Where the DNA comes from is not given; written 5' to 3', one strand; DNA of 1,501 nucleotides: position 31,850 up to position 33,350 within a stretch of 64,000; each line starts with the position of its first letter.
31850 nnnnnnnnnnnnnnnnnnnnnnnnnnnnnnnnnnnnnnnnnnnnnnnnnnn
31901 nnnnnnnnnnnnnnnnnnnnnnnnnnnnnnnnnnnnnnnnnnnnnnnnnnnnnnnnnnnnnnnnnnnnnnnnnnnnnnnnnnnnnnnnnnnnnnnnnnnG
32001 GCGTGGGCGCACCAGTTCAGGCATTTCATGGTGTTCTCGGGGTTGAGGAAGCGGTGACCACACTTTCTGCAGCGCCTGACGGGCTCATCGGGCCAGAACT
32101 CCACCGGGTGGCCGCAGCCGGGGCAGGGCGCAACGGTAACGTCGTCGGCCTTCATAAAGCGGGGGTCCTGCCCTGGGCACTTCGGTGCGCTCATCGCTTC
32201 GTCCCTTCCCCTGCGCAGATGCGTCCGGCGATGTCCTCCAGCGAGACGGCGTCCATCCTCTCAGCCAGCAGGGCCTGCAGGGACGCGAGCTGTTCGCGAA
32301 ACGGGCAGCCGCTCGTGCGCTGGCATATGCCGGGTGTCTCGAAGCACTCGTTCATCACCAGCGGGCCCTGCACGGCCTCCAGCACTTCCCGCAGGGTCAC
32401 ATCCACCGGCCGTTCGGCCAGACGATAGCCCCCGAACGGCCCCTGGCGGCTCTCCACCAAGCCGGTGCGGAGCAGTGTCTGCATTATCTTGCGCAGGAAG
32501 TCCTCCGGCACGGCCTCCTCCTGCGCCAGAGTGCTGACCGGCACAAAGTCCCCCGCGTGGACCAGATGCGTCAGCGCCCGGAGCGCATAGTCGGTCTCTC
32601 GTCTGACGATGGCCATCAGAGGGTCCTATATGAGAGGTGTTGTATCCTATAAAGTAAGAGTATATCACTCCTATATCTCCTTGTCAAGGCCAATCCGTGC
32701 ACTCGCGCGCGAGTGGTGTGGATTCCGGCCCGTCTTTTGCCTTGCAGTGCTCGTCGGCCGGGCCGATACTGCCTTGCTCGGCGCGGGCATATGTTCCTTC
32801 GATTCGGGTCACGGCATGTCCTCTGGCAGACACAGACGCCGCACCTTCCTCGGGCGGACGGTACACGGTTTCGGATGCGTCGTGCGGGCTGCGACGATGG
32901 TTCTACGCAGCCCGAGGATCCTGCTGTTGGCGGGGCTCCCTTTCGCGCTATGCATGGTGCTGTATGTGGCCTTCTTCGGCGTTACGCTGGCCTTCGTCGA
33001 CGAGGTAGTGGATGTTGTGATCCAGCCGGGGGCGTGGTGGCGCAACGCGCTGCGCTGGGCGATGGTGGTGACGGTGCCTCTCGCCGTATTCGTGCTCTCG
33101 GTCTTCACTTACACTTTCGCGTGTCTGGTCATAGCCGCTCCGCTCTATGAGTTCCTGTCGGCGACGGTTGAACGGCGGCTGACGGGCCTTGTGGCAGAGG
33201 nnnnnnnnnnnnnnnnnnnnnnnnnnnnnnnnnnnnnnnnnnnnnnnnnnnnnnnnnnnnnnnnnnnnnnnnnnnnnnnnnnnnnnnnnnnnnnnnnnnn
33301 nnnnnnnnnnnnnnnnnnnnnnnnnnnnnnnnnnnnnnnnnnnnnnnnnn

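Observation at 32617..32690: Near-consensus promoter overlapped by three TATAGGA repeats upstream of the Rrf2 regulator gene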

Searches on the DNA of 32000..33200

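Call 53: search_rna_families(source=window, start=32000, end=33200, threshold=evalue, max_evalue=1)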
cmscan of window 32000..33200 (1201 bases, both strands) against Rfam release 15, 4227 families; matches with E-value up to 1: 0.
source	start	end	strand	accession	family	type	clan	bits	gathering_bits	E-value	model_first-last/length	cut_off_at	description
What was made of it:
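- Rfam gives no match (call 53).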
